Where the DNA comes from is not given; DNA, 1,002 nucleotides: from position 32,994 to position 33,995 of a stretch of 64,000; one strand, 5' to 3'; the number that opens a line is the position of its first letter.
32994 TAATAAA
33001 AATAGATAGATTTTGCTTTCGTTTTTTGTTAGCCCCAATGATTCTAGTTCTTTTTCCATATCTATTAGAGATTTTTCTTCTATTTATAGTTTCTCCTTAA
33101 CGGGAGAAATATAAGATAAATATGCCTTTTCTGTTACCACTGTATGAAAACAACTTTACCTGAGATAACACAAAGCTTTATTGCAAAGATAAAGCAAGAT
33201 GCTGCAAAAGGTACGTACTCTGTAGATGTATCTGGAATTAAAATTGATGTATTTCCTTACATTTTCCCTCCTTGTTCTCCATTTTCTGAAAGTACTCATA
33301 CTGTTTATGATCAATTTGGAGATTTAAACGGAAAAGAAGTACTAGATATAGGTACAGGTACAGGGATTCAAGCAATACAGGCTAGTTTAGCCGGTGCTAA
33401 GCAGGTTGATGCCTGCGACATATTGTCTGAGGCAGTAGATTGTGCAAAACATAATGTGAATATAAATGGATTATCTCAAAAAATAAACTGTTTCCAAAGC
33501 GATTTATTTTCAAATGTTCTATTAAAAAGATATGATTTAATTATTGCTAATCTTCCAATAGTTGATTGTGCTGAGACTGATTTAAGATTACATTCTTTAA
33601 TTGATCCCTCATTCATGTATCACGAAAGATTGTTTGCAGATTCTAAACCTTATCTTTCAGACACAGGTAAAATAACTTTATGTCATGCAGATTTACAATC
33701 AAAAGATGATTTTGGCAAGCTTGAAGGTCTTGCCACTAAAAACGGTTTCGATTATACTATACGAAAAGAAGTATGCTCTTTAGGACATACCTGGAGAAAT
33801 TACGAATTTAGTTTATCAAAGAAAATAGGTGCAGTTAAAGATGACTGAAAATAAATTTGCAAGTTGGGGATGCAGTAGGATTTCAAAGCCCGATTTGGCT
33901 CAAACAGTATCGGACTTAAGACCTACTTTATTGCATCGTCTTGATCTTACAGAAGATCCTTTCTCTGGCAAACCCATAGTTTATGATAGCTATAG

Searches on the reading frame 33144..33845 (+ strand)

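Call 90: search_protein_families(library=pfam, proteins=[window:33144-33845:+], max_evalue=0.001)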
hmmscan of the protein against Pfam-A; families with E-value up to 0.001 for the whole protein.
window:33144-33845:+ (234 aa): 10 families
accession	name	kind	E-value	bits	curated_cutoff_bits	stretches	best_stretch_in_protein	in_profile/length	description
PF05175.20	MTS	-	5.5e-15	55.9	23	1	62-202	31-166/170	Methyltransferase small domain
PF06325.19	PrmA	-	8.1e-15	55.5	22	1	60-137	159-234/296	Ribosomal protein L11 methyltransferase (PrmA)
PF13649.12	Methyltransf_25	-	1.8e-07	32.2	27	1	66-143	1-78/97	Methyltransferase domain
PF13847.12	Methyltransf_31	-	8.6e-06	25.9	27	1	62-146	3-91/145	Methyltransferase domain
PF09445.16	Methyltransf_15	-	4.1e-05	23.7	22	1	65-126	3-63/165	RNA cap guanine-N2 methyltransferase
PF10294.15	Methyltransf_16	-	5.4e-05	23.5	21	1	56-135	40-126/174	Lysine methyltransferase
PF02005.22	TRM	-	0.00023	21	27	1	65-120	52-109/376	N2,N2-dimethylguanosine tRNA methyltransferase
PF08241.18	Methyltransf_11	-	0.00024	22.1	21.2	1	67-136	1-67/95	Methyltransferase domain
PF12847.13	Methyltransf_18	-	0.00025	21.5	27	1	63-134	15-87/151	Methyltransferase domain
PF13489.12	Methyltransf_23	-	0.00052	20.2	27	0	60-136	20-88/164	Methyltransferase domain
